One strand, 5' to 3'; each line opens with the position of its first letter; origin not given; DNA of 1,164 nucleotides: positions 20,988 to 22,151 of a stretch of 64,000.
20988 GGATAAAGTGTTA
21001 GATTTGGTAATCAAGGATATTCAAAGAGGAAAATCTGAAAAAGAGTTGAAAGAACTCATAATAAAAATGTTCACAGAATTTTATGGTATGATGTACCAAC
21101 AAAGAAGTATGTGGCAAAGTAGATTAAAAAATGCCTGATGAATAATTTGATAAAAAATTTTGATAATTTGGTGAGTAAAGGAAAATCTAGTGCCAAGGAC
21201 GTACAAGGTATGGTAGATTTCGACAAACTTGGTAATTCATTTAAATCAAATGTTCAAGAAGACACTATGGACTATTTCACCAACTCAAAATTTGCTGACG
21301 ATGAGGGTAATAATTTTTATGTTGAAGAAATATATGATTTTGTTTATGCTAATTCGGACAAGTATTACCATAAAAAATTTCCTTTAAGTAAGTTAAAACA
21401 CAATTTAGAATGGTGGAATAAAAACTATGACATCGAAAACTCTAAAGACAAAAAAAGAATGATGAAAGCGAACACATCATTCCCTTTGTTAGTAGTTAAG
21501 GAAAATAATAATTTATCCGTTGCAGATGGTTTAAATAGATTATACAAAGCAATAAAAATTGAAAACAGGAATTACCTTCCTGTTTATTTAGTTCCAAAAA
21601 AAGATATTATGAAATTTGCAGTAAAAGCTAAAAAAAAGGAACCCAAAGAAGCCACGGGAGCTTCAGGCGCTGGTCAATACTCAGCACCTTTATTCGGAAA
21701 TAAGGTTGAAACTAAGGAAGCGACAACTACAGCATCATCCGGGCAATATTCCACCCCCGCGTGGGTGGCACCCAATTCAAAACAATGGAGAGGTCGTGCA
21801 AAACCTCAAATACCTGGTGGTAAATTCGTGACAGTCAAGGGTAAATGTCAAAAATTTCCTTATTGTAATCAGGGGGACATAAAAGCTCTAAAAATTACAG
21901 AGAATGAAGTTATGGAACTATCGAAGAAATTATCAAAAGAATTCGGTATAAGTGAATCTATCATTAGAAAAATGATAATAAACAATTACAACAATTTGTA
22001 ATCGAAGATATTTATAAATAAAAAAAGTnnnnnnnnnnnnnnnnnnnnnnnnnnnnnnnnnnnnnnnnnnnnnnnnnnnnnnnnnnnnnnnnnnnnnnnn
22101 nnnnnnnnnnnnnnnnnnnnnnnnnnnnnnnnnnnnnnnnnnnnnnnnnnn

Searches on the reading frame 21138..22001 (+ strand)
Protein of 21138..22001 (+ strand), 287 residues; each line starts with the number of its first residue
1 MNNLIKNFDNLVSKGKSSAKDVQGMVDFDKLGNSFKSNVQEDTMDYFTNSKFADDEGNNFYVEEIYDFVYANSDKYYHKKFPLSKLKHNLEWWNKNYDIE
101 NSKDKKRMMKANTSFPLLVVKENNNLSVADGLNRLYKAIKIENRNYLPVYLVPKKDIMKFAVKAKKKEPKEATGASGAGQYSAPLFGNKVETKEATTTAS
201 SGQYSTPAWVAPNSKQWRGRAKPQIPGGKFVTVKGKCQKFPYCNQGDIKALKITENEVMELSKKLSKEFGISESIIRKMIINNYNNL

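Call 27: search_protein_families(library=phrogs, proteins=[window:21138-22001:+], max_evalue=0.001)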
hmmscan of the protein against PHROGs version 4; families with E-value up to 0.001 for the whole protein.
window:21138-22001:+ (287 aa): 1 family
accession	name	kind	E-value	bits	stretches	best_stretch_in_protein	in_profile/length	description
phrog_17560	-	unknown function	4.4e-09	37.7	1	58-154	19-106/119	-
